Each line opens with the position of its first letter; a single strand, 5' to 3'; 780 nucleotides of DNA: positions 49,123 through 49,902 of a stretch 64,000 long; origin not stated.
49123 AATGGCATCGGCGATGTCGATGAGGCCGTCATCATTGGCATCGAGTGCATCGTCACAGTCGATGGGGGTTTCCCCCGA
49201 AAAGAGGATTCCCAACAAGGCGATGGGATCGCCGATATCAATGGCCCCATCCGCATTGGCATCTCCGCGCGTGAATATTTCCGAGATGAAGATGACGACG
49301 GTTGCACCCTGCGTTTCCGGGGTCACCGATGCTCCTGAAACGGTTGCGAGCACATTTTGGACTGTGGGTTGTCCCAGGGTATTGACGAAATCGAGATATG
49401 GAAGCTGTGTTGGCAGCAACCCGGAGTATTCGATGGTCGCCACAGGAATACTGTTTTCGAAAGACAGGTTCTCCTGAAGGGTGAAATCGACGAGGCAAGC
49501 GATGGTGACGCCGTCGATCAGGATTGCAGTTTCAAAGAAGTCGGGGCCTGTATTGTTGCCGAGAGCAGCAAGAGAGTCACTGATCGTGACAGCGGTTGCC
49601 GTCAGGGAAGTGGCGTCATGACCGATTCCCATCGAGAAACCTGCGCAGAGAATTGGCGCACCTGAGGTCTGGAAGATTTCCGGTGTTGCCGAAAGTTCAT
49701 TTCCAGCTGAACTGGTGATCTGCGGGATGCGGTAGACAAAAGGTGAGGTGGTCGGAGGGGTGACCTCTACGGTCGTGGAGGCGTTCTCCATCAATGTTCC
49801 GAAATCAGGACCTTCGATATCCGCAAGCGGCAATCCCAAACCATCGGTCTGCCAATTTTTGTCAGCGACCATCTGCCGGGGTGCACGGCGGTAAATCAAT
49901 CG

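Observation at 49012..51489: Secreted pentaheme c-type cytochrome carrying dockerin repeats and a CarboxypepD_reg-like N-domain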

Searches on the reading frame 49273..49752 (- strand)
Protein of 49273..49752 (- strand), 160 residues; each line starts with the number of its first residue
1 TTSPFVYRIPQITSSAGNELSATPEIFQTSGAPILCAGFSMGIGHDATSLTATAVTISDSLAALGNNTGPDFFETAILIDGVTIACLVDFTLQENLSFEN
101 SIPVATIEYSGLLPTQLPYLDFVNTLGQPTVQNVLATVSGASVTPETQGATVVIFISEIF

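Call 9: search_protein_families(library=pfam, proteins=[window:49273-49752:-], max_evalue=10)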
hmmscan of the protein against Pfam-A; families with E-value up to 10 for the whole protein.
seq(160 aa): 0 families

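Call 12: find_homologous_proteins(query=window:49273-49752:-, max_evalue=0.01)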
Query seq(160 aa): 168 candidates shared short words with the query, none scored E <= 0.01.

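Call 65: search_protein_representatives(alignment_id=A3)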
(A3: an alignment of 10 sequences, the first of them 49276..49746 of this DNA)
Query: 10 sequences, 161 profile positions. Proteins with E-value up to 0.001 (for the whole library): 662; up to 1e-10: 245; up to 1e-30: 20. The best 150 are listed.
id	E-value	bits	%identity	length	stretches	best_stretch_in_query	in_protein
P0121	1.2e-98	343.8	-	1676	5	2-141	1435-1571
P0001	6.9e-60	217.8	-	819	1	1-161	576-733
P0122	6.0e-59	214.7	-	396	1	1-161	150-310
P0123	7.1e-51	188.5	-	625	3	11-159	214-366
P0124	8.3e-49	181.8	-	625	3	30-146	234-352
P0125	5.2e-48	179.2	-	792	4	32-142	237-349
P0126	2.1e-46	174.0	-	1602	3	20-147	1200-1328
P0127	2.1e-45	170.7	-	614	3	7-151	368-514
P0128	1.0e-43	165.2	-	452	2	32-150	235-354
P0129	3.4e-43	163.5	-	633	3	32-142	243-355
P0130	1.3e-41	158.3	-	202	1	50-161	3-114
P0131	2.8e-38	147.6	-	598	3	31-151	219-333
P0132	2.4e-36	141.3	-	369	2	1-140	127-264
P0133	2.6e-35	137.9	-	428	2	1-161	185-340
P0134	4.3e-33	130.7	-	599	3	3-139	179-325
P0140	2.5e-30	121.7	-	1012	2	29-151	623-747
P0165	6.0e-24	101.0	-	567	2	31-140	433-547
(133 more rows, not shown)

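Call 67: list_cluster_members(proteins=[P0121, P0123, P0124, P0125, P0126, P0127, P0128, P0133, P0140, P0165])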
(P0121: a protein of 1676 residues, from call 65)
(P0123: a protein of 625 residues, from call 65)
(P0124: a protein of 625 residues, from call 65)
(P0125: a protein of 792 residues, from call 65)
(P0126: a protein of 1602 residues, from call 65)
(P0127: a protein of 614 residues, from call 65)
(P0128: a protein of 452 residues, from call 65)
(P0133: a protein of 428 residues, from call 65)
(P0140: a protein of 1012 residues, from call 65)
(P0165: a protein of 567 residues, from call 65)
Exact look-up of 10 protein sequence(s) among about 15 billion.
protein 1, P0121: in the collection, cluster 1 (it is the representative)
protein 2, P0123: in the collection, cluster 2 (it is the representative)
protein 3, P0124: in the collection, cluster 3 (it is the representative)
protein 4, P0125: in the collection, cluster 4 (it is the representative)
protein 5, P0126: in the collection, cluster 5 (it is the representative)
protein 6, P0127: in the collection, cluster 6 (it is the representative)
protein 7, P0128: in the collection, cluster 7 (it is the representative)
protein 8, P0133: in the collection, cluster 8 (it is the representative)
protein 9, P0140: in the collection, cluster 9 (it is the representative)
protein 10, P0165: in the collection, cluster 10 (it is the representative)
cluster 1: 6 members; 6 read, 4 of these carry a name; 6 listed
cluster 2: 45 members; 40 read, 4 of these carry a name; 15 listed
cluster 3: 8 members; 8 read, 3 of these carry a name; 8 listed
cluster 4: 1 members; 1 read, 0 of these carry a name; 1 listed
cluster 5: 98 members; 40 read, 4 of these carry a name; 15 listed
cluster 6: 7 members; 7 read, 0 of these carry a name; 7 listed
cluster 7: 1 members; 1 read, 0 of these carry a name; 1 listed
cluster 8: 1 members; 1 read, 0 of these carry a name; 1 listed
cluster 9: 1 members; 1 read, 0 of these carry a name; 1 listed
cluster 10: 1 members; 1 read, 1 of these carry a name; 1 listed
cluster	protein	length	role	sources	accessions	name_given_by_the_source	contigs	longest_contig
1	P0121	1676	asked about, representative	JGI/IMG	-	hypothetical protein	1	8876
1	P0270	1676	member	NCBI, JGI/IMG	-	hypothetical protein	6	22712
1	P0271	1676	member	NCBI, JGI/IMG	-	hypothetical protein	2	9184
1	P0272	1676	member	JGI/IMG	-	hypothetical protein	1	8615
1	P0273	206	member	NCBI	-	-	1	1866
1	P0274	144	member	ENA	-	-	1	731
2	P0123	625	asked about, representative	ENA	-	-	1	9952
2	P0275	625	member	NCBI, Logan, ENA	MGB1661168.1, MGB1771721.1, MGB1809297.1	MAG: hypothetical protein ACPHP7_05725 [Planctomycetota bacterium]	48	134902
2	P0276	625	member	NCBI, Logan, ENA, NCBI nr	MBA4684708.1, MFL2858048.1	MAG: hypothetical protein H2076_06925 [Planctomycetes bacterium] | hypothetical protein [Planctomycetota bacterium]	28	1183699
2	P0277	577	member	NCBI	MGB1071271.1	MAG: hypothetical protein ACPG1Z_06365, partial [Planctomycetota bacterium]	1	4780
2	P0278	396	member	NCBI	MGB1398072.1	MAG: hypothetical protein ACPG7R_09555, partial [Planctomycetota bacterium]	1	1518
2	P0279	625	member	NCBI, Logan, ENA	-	-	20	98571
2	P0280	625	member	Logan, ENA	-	-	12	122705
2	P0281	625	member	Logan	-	-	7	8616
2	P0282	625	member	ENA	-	-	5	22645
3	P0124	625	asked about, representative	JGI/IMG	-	hypothetical protein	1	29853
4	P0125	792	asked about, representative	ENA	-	-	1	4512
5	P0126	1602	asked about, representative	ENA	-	-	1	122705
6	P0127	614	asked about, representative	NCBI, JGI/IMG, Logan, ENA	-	-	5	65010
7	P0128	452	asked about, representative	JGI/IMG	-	-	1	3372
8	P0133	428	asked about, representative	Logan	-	-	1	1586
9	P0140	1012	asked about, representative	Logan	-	-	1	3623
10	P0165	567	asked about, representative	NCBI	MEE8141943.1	MAG: cadherin-like domain-containing protein [Planctomycetota bacterium]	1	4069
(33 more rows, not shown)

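Call 72: search_protein_families(library=pfam, proteins=[P0121, P0123, P0126, P0140, P0127, P0133], max_evalue=0.01)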
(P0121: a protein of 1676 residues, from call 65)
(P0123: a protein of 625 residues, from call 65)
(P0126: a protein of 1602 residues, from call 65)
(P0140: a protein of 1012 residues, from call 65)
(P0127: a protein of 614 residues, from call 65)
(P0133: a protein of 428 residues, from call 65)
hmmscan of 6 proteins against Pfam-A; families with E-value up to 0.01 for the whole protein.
P0121 (1676 aa): 1 family
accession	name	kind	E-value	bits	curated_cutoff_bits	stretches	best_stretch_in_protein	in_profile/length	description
PF22494.2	choice_anch_I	-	7.7e-93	312.4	32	1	297-765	13-489/489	Choice-of-anchor I domain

P0123 (625 aa): 0 families

P0126 (1602 aa): 4 families
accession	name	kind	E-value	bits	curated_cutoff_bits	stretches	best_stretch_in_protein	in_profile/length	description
PF02868.21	Peptidase_M4_C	-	2.9e-25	89.5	24.4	1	338-517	1-147/165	Thermolysin metallopeptidase, alpha-helical domain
PF23759.1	GBD_T9SS_assoc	-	6.8e-16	59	27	2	921-1039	3-107/116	Galactose binding domain-like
PF07504.19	FTP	-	5.6e-11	42.6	21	1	89-138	2-51/51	Fungalysin/Thermolysin Propeptide Motif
PF01447.24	Peptidase_M4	-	2.4e-07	31.7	22.4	1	271-335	74-145/145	Thermolysin metallopeptidase, catalytic domain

P0140 (1012 aa): 1 family
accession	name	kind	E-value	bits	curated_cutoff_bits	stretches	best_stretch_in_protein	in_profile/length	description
PF00082.27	Peptidase_S8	-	4.3e-16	59.5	21.8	2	420-540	161-286/288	Subtilase family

P0127 (614 aa): 2 families
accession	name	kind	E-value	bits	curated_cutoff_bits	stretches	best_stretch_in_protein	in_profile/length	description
PF00963.24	Cohesin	-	0.00018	22.2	24.1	0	43-83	14-54/139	Cohesin domain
PF00404.24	Dockerin_1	-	0.0008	20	22.9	1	529-576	2-48/57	Dockerin type I domain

P0133 (428 aa): 1 family
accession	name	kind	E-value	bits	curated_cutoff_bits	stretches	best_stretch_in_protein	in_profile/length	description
PF00404.24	Dockerin_1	-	1.3e-05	25.8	22.9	1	346-398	2-55/57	Dockerin type I domain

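Call 73: search_solved_structures(query=A3, max_evalue=10, show_alignments=1)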
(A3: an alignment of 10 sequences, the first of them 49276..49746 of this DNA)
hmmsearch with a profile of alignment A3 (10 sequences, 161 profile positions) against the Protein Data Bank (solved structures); distinct sequences matched with E-value up to 10: 1.
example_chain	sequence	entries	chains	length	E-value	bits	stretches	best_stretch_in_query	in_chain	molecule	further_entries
3kuu_A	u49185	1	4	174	0.48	13.4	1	72-155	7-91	Phosphoribosylaminoimidazole carboxylase catalytic subunit PurE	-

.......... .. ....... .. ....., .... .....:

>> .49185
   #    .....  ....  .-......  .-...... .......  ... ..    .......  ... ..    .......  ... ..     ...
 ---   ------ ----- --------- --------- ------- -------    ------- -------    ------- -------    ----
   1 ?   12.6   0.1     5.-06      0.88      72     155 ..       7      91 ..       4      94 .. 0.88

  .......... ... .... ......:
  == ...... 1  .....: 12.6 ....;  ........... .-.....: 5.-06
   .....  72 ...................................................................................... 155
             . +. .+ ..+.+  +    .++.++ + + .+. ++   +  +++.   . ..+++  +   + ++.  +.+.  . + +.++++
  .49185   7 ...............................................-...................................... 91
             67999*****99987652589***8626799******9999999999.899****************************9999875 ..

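Call 78: search_protein_families(library=pfam, alignment_id=A4, max_evalue=0.01)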
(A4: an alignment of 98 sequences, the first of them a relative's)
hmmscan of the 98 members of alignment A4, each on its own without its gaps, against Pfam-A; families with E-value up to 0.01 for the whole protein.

A. member 1, P0123 (625 aa): 0 families

B. families by the number of members that match (of 98 scanned): 10 families
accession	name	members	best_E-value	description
PF00404.24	Dockerin_1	36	9.8e-11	Dockerin type I domain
PF00963.24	Cohesin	13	2.5e-11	Cohesin domain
PF17963.7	Big_9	5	2.2e-43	Bacterial Ig domain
PF17892.7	Cadherin_5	5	3.8e-34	Cadherin-like domain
PF17803.7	Cadherin_4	5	6.9e-28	Bacterial cadherin-like domain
PF19076.6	CshA_repeat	3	1.1e-06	Surface adhesin CshA repetitive domain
PF05345.18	He_PIG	1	3.4e-31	Putative Ig domain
PF18957.6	RibLong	1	1.3e-05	Long Rib domain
PF07679.22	I-set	1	0.00088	Immunoglobulin I-set domain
PF17936.7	Big_6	1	0.0096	Bacterial Ig domain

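Call 87: find_homologous_proteins(query=P0123, max_evalue=0.00001)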
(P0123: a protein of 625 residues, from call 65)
Query P0123 (625 aa): 17 proteins with E <= 0.00001 among 8000 candidates.
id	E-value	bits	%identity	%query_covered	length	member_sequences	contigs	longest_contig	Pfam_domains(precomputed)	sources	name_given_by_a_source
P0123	0.0e+0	1358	100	100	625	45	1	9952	-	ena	-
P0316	0.0e+0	1229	89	100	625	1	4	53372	-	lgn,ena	-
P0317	0.0e+0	1227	89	100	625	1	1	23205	-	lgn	-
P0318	0.0e+0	1181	86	100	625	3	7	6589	-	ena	-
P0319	0.0e+0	1068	78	100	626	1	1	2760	-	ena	-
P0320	0.0e+0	1064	78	99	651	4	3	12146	-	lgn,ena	-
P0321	6.6e-284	961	71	98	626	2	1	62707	-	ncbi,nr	ncbi:MAG: hypothetical protein CBC13_05755 [Planctomycetia bacterium TMED53]|nr:MAG: hypothetical pr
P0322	8.0e-258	875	66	99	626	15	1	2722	-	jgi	-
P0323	2.0e-254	864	65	100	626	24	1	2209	-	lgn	-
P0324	1.9e-188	646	69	67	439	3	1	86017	-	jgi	-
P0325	8.6e-164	565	50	98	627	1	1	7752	-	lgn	-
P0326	5.0e-158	546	48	97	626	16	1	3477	-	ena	-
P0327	8.2e-158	545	49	97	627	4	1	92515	-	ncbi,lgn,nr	ncbi:MAG: hypothetical protein VX764_09640 [Planctomycetota bacterium]|nr:hypothetical protein [Plan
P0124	5.0e-154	532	47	99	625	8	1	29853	-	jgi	jgi:hypothetical protein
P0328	1.8e-152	527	48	96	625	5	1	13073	-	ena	-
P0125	4.4e-55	206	29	92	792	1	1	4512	-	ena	-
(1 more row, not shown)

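Call 88: find_encoding_contigs(protein=P0321, flank=10000, max_places=1)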
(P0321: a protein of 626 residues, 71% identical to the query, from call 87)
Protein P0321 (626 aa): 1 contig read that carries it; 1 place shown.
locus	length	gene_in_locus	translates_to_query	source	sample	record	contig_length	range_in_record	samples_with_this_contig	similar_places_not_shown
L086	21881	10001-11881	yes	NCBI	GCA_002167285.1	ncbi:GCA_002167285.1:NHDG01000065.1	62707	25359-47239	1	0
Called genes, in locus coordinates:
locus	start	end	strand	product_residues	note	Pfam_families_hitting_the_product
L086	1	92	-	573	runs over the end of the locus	-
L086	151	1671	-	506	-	PF07394:DUF1501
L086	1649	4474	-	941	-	PF07583:PSCyt2, PF13385:Laminin_G_3, PF07587:PSD1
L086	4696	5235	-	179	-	-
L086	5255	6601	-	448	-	PF05195:AMP_N, PF00557:Peptidase_M24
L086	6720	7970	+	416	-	PF07884:VKOR, PF01323:DSBA, PF13462:Thioredoxin_4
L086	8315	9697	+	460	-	-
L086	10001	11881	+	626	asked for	-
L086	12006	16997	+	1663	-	PF07504:FTP, PF01447:Peptidase_M4 (weak), PF02868:Peptidase_M4_C, PF23759:GBD_T9SS_assoc (faint)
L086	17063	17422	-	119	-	PF12973:Cupin_7 (weak), PF07883:Cupin_2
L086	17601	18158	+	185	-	PF18306:LDcluster4, PF03641:Lysine_decarbox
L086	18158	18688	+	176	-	PF12867:DinB_2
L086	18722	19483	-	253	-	-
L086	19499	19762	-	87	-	-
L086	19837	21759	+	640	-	PF13385:Laminin_G_3, PF00149:Metallophos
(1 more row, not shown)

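Call 89: find_encoding_contigs(protein=P0327, flank=10000, max_places=1)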
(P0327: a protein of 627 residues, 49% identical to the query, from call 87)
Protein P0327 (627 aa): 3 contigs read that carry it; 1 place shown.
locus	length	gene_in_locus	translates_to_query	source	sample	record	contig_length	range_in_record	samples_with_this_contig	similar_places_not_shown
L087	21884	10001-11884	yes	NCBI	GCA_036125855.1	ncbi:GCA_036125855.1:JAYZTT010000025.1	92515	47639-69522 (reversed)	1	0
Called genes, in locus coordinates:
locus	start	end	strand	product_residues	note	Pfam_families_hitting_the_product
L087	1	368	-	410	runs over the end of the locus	PF05195:AMP_N, PF00557:Peptidase_M24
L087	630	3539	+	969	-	PF16656:Pur_ac_phosph_N, PF25788:Ig_Rha78A_N (faint), PF00149:Metallophos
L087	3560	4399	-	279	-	PF04909:Amidohydro_2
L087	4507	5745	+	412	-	PF07884:VKOR, PF01323:DSBA (faint), PF13462:Thioredoxin_4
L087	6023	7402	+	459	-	-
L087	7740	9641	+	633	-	-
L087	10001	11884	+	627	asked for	-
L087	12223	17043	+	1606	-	PF07504:FTP, PF01447:Peptidase_M4, PF02868:Peptidase_M4_C, PF23759:GBD_T9SS_assoc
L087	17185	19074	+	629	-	PF05935:Arylsulfotrans, PF14269:Arylsulfotran_2, PF00404:Dockerin_1 (faint)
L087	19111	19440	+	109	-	PF05336:rhaM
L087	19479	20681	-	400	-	PF00144:Beta-lactamase, PF13354:Beta-lactamase2 (weak)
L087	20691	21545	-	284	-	PF01557:FAA_hydrolase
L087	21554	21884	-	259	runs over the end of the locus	PF00106:adh_short, PF01370:Epimerase (weak), PF08659:KR, PF13561:adh_short_C2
